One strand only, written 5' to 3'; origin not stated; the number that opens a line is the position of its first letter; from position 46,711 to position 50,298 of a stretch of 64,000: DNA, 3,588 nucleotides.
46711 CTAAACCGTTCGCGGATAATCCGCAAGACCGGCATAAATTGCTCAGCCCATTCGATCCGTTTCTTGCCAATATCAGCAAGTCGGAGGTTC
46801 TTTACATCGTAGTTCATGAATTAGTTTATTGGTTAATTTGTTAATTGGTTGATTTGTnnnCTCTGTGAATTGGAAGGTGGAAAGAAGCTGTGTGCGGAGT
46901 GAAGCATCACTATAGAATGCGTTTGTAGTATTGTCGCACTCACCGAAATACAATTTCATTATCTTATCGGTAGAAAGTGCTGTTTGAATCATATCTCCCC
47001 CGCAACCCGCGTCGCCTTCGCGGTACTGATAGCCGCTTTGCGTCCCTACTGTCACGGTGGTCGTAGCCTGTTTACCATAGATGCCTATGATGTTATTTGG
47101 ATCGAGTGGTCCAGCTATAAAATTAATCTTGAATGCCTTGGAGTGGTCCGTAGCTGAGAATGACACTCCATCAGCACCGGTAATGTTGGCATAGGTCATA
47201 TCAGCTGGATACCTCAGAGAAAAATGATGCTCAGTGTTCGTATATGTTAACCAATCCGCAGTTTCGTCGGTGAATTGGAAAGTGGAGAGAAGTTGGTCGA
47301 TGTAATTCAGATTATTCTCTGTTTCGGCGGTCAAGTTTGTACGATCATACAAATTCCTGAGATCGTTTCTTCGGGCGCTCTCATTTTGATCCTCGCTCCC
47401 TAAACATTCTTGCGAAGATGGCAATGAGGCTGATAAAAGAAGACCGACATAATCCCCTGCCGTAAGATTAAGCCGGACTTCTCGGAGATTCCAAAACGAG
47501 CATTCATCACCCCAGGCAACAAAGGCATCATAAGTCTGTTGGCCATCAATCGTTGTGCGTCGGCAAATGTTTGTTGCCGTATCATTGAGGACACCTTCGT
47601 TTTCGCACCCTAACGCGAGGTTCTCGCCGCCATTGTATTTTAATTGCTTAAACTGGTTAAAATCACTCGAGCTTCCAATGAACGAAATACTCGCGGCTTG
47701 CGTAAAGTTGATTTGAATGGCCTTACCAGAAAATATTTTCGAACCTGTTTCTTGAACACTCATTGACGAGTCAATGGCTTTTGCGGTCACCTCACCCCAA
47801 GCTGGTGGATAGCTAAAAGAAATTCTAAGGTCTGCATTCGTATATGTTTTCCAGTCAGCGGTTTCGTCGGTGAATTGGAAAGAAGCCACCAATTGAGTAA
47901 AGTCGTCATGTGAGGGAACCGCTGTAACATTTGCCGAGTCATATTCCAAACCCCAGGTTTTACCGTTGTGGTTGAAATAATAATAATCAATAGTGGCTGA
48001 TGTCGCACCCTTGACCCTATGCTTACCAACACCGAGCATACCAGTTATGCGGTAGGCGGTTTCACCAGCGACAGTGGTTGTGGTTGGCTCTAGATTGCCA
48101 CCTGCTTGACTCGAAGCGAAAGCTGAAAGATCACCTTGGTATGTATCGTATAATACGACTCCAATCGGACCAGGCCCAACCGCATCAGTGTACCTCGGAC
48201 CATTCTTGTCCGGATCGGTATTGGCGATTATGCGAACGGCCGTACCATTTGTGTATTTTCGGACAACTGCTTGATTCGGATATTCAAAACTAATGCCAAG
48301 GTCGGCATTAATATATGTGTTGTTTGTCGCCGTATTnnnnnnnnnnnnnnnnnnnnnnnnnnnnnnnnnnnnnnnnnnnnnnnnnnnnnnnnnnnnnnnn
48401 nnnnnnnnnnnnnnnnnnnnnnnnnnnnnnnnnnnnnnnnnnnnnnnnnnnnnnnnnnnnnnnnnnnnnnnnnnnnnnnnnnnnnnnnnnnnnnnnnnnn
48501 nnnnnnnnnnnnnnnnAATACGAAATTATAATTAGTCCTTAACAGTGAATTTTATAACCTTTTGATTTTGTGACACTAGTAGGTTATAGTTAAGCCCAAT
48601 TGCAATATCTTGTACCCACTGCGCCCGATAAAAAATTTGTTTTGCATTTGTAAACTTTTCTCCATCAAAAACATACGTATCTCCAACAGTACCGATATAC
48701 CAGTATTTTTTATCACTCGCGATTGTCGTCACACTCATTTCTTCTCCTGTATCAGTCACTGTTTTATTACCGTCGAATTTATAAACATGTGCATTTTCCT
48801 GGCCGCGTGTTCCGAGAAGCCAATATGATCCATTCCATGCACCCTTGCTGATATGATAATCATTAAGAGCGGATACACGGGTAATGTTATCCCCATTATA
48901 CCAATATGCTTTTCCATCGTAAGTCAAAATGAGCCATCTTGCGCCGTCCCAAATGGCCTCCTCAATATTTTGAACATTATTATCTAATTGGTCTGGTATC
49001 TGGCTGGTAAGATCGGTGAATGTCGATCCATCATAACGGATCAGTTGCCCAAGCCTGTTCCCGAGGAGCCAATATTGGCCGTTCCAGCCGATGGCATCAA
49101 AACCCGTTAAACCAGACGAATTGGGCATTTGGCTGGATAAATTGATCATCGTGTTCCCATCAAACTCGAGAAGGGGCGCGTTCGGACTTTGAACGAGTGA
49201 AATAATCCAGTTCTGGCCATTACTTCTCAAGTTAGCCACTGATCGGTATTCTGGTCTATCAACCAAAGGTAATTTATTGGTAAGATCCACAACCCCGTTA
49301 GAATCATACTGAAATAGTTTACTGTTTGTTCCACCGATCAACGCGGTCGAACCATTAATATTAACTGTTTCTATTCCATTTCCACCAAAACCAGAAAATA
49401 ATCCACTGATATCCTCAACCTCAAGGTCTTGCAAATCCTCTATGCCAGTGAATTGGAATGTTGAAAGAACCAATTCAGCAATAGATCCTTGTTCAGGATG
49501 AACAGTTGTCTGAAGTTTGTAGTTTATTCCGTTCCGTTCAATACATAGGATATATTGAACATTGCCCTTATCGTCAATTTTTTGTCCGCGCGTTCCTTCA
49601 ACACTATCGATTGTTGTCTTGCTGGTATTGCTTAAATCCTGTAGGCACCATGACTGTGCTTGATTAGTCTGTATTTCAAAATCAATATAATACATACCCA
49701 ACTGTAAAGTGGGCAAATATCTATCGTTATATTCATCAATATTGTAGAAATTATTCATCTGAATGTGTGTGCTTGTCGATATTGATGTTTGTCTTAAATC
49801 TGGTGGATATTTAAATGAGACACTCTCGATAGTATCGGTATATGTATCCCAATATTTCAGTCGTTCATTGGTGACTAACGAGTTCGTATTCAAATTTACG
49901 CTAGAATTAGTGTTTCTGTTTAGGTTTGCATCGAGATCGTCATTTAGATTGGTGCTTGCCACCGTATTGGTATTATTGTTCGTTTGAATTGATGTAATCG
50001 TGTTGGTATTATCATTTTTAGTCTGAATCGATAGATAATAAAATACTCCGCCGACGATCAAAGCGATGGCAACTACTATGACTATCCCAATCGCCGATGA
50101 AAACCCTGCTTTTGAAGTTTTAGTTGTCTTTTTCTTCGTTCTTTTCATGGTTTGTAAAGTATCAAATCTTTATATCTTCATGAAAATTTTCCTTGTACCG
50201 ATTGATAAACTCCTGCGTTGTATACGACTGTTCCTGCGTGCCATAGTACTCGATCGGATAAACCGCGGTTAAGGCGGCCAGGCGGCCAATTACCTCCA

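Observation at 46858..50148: Uncharacterised repeated extracellular domain ('W-TYTN ... FQFT') in two adjacent paralogous surface proteins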

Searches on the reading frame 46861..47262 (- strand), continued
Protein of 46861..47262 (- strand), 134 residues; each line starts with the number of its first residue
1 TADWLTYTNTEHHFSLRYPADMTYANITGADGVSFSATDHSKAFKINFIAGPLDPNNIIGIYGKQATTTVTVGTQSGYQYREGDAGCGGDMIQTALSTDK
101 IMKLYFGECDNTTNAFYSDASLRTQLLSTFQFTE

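Call 83: search_solved_structures(query=A2, max_evalue=1)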
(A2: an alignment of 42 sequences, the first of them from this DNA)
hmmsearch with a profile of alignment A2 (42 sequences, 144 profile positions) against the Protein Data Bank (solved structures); distinct sequences matched with E-value up to 1: 4.
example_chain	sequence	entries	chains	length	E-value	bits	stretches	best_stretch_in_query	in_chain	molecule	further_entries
2lnj_A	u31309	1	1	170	0.0014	22.7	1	4-141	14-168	Putative uncharacterized protein sll1418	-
2xb3_A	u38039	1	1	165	0.002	22.2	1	4-141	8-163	PSBP PROTEIN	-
7eu3_1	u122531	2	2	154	0.34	14.9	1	7-119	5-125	Photosynthetic NDH subunit of subcomplex L1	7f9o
3hlz_A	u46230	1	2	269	0.49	14.4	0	14-140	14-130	uncharacterized protein BT_1490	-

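Call 88: search_protein_families(library=ncbifam, proteins=[P0027, P0017, P0053, P0177, P0010], max_evalue=0.1)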
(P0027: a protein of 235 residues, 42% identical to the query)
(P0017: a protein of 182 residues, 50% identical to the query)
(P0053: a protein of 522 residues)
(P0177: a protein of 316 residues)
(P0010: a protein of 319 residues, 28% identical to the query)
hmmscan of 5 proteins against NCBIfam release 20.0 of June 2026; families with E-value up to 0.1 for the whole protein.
P0027 (235 aa): 6 families
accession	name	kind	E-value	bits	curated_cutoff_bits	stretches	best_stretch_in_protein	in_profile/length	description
TIGR03931.1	T7SS_Rv3446c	hypoth_equivalog_domain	0.003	17.9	47.6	1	30-109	7-82/194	type VII secretion-associated protein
NF042931.1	SAG1386_EF1546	equivalog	0.0045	17.1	80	1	14-189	20-128/158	SAG1386/EF1546 family surface-associated protein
NF006283.1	PRK08455.1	equivalog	0.0084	15.8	187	1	2-80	1-75/182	flagellar basal body-associated protein FliL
NF004285.1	PRK05696.1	equivalog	0.021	14.6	179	1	11-72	7-64/171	flagellar basal body-associated protein FliL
NF047902.1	MmDecMmdD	equivalog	0.066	13.4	150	0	26-81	16-71/112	methylmalonyl-CoA decarboxylase subunit delta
NF033598.2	elast_bind_EbpS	equivalog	0.076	11.9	300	1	11-82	292-366/498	elastin-binding protein EbpS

P0017 (182 aa): 0 families

P0053 (522 aa): 3 families
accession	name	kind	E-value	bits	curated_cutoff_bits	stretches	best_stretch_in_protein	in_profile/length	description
NF040946.1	PSII_PsbP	equivalog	1.8e-10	40.7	60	2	367-395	20-48/180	photosystem II reaction center PsbP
TIGR03931.1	T7SS_Rv3446c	hypoth_equivalog_domain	3.6e-05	24.2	47.6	1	39-108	6-84/194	type VII secretion-associated protein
NF038285.1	deiodinase_rel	hypoth_equivalog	0.0028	17.2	250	0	230-266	245-281/347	deiodinase family protein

P0177 (316 aa): 3 families
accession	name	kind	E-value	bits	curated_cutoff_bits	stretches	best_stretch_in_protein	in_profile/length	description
TIGR03931.1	T7SS_Rv3446c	hypoth_equivalog_domain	9.2e-05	22.8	47.6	1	13-88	9-84/194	type VII secretion-associated protein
NF040946.1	PSII_PsbP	equivalog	0.01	15.5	60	0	186-219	10-44/180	photosystem II reaction center PsbP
NF040514.1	CAL67264_fam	equivalog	0.028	14.6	50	0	4-33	1-30/57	CAL67264 family membrane protein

P0010 (319 aa): 2 families
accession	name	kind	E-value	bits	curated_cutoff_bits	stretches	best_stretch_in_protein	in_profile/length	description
NF040946.1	PSII_PsbP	equivalog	1.8e-07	30.9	60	1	180-252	12-84/180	photosystem II reaction center PsbP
NF005154.0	PRK06635.1-2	equivalog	0.036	13.4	376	1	218-259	236-277/407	aspartate kinase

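Call 95: search_protein_families(library=pfam, proteins=[P0081, P0086, P0121, P0124, P0134, P0138, P0156, P0166, P0192], max_evalue=0.01)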
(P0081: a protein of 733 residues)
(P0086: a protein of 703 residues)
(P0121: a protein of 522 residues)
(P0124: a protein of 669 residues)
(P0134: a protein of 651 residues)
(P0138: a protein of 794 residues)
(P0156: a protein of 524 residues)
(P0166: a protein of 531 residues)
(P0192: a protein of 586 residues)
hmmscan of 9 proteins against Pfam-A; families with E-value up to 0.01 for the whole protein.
P0081 (733 aa): 1 family
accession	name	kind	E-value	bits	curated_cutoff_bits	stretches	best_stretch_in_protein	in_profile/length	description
PF18933.6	PsbP_2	-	3.2e-05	24.5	27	1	270-336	38-105/184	PsbP-like protein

P0086 (703 aa): 2 families
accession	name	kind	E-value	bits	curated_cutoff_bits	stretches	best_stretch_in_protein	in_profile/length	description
PF18933.6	PsbP_2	-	7.2e-16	59.2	27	2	210-368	29-183/184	PsbP-like protein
PF01789.22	PsbP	-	3.7e-07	30.7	23.5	1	225-264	3-40/155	PsbP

P0121 (522 aa): 1 family
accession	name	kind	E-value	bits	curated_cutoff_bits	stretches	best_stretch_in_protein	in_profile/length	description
PF18933.6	PsbP_2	-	1.7e-06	28.6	27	1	87-225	39-175/184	PsbP-like protein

P0124 (669 aa): 1 family
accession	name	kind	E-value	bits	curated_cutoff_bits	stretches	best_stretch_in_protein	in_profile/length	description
PF18933.6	PsbP_2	-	5.9e-16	59.4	27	2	38-97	15-73/184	PsbP-like protein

P0134 (651 aa): 1 family
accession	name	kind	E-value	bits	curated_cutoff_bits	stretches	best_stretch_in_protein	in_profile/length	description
PF18933.6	PsbP_2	-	8.3e-12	45.9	27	1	204-230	43-69/184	PsbP-like protein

P0138 (794 aa): 2 families
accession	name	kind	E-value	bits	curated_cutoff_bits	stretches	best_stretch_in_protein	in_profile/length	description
PF18933.6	PsbP_2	-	7.3e-08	33.1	27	0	490-523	37-70/184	PsbP-like protein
PF01789.22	PsbP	-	0.00077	20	23.5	0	497-520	3-26/155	PsbP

P0156 (524 aa): 2 families
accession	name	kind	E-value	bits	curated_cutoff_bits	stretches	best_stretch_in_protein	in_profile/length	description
PF18933.6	PsbP_2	-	7.1e-17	62.4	27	2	205-347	42-184/184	PsbP-like protein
PF01789.22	PsbP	-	8.1e-06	26.4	23.5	0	208-256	4-52/155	PsbP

P0166 (531 aa): 2 families
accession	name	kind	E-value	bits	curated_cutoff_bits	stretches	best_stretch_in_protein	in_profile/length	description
PF18933.6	PsbP_2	-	2.9e-08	34.4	27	2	340-417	11-88/184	PsbP-like protein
PF01789.22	PsbP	-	4.4e-07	30.5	23.5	1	220-289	2-64/155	PsbP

P0192 (586 aa): 2 families
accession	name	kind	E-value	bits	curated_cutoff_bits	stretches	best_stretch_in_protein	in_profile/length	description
PF18933.6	PsbP_2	-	4.1e-09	37.1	27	2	58-148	40-128/184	PsbP-like protein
PF01789.22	PsbP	-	8.1e-05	23.1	23.5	0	61-85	2-26/155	PsbP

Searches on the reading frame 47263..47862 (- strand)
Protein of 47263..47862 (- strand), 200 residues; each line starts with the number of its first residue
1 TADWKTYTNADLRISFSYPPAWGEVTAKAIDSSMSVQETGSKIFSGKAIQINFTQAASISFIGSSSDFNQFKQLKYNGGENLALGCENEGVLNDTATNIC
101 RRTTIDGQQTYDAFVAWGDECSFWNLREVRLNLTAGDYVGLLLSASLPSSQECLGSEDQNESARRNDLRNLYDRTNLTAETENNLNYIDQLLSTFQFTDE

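Call 6: search_protein_families(library=pfam, proteins=[window:47263-47862:-], max_evalue=10)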
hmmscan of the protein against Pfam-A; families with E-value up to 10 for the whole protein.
seq(200 aa): 1 family
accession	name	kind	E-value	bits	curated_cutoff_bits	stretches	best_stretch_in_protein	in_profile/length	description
PF18933.6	PsbP_2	-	0.093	13.2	27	1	4-30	44-70/184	PsbP-like protein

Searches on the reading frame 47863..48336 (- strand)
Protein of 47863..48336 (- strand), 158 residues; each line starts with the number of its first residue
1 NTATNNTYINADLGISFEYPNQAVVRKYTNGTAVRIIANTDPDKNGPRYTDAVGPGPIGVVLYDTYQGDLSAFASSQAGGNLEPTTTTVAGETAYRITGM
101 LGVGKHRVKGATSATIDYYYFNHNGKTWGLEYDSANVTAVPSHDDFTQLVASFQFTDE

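Call 6: search_protein_families(library=pfam, proteins=[window:47863-48336:-], max_evalue=10)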
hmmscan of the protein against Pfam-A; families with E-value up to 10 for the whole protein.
seq(158 aa): 1 family
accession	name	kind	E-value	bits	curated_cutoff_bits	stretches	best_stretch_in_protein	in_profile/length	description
PF18933.6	PsbP_2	-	0.0006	20.3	27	1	5-153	44-182/184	PsbP-like protein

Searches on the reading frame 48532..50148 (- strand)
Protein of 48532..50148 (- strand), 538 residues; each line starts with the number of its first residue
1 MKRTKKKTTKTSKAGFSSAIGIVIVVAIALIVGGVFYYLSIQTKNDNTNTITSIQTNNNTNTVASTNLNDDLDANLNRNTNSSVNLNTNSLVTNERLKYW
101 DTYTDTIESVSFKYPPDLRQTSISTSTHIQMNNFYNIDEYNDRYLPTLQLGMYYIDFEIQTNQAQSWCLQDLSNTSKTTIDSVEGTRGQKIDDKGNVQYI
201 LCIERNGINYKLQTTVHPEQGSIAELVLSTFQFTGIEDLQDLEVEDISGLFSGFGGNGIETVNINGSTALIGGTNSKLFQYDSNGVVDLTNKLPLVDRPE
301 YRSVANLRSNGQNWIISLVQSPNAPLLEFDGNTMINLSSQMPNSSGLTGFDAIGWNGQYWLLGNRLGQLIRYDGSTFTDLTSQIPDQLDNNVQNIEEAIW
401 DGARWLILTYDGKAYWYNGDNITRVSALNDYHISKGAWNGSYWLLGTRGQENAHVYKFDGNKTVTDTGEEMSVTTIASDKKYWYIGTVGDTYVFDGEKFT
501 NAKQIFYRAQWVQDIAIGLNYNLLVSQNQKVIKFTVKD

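Call 3: search_protein_families(library=pfam, proteins=[window:48532-50148:-], max_evalue=10)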
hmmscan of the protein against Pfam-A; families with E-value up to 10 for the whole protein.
window:48532-50148:- (538 aa): 6 families
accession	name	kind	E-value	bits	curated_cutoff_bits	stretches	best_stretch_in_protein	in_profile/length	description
PF12704.14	MacB_PCD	-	0.021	15.6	27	1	19-73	9-60/207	MacB-like periplasmic core domain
PF05814.16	Ac76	-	0.1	13.1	22.5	1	29-82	32-83/83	Orf76 (Ac76)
PF02203.21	TarH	-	0.19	12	25.2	1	21-78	13-70/177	Tar ligand binding domain homologue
PF20187.3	DUF6550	-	0.43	11.2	27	1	5-64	5-67/190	Family of unknown function (DUF6550)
PF12151.13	MVL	-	2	8.9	25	0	355-360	19-24/36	Mannan-binding protein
PF13786.12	DUF4179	-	2.2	9.2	30.1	1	453-486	56-89/94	Domain of unknown function (DUF4179)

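Call 4: search_protein_families(library=ncbifam, proteins=[window:48532-50148:-], max_evalue=10)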
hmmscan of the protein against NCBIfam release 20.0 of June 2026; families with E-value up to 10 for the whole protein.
window:48532-50148:- (538 aa): 3 families
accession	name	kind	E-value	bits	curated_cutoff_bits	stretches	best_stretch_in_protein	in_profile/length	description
NF046073.1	UpsA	equivalog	0.053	13.7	130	1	15-137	3-116/136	pilin subunit UpsA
NF006283.1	PRK08455.1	equivalog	0.086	12.5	187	1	6-71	5-72/182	flagellar basal body-associated protein FliL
NF042931.1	SAG1386_EF1546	equivalog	0.14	12.3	80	1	3-70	17-83/158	SAG1386/EF1546 family surface-associated protein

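Call 18: find_homologous_proteins(query=window:48532-50148:-, max_evalue=0.001)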
Query window:48532-50148:- (538 aa): 10 proteins with E <= 0.001 among 7343 candidates.
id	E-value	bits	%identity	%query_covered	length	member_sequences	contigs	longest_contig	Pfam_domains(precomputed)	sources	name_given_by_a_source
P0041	0.0e+0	1208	100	100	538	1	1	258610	-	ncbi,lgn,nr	ncbi:MAG: hypothetical protein PHI73_02255 [Patescibacteria group bacterium]|nr:hypothetical protein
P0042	2.0e-23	101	29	38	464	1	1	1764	-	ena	-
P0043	1.2e-17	82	30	32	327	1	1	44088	-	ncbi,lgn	-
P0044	5.0e-13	67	28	33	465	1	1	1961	-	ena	-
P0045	1.5e-12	65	34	26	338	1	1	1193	PF25174.2,PF24814.2,PF24805.2,PF23381.2,PF08662.18,PF24807.2,PF00400.39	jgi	-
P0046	6.7e-12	63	33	22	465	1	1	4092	-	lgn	-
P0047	1.6e-11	62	34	29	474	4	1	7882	-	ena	-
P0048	4.8e-11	60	28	43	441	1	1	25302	-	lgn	-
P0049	2.6e-10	58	29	36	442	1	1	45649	-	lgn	-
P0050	7.1e-8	50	30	36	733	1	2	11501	-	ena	-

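Call 54: find_encoding_contigs(protein=P0043, flank=8000, max_places=2)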
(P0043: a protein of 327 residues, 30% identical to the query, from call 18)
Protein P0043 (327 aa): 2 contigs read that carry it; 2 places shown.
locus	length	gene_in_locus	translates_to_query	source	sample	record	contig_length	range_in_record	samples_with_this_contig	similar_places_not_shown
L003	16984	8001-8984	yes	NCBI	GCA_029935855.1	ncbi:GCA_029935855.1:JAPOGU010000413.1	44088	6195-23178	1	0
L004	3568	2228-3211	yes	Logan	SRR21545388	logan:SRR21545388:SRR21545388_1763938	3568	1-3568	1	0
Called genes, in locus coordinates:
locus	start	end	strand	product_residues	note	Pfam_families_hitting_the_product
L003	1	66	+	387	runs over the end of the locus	-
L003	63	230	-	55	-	-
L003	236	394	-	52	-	-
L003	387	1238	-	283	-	-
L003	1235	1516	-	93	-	-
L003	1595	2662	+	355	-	-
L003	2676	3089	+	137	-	-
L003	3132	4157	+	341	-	PF13692:Glyco_trans_1_4 (weak)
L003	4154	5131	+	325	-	PF00534:Glycos_transf_1, PF13692:Glyco_trans_1_4 (weak), PF13524:Glyco_trans_1_2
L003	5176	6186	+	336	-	-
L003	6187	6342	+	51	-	-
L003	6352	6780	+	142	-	-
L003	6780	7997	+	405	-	-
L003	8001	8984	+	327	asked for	-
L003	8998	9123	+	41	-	-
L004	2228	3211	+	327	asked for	-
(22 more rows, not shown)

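Call 81: search_protein_families(library=pfam, proteins=[P0042, P0043, P0044, P0045, P0047, P0048, P0050], max_evalue=0.1)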
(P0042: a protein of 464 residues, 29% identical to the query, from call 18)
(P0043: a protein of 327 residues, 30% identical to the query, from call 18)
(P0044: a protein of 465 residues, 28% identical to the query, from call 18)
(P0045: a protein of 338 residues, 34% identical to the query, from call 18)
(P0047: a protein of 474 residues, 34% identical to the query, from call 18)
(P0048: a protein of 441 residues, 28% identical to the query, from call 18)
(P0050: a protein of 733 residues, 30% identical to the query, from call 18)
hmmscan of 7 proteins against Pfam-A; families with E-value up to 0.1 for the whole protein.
P0042 (464 aa): 2 families
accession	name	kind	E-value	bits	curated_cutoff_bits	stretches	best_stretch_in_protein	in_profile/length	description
PF22009.2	YLDV-IL18BP-like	-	0.0001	22.9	27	0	385-419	13-53/104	Yaba-Like Disease Virus IL18BP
PF23366.1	Beta-prop_HVO_0234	-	0.00013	22.1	27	0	147-195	74-119/274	HVO_0234-like, beta propeller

P0043 (327 aa): 1 family
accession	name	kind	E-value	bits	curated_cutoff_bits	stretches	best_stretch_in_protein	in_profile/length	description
PF12768.13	Rax2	-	0.00029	20.8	28.8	0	62-121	113-176/254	Rax2 C-terminal beta propeller domain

P0044 (465 aa): 0 families

P0045 (338 aa): 7 families
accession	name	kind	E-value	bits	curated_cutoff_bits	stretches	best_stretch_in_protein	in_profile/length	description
PF00400.38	WD40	-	2.3e-07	31.5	27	0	124-153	5-33/39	WD domain, G-beta repeat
PF24807.1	WD40_CDC20-Fz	-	4.9e-07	29.8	200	1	39-165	92-212/292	CDC20/Fizzy WD40 domain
PF24814.1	WD40_Prp19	-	7.3e-07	28.9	320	1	41-313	7-249/281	Prp19 WD40 domain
PF25174.1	Beta-prop_THOC3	-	8.2e-06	25.4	305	1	137-301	94-234/272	THOC3 beta-propeller domain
PF08662.17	eIF2A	-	1.5e-05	25.4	20.5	1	133-199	61-119/194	Eukaryotic translation initiation factor eIF2A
PF24805.1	EIF3I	-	1.7e-05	24.5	200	1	38-162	146-260/324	EIF3I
PF24817.1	WD40_WDHD1_1st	-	0.0097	15.6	109.9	0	41-93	225-277/291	WDHD1 first WD40 domain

P0047 (474 aa): 0 families

P0048 (441 aa): 2 families
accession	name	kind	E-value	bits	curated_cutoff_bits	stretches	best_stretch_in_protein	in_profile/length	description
PF01833.30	TIG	-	0.0076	16.7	20.9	1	342-374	1-36/84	IPT/TIG domain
PF12768.13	Rax2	-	0.061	13.1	28.8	0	219-306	76-166/254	Rax2 C-terminal beta propeller domain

P0050 (733 aa): 1 family
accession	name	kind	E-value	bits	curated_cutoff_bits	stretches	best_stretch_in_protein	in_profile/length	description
PF13860.13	FlgD_ig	-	0.016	15.6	27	1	670-718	22-74/79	FlgD Ig-like domain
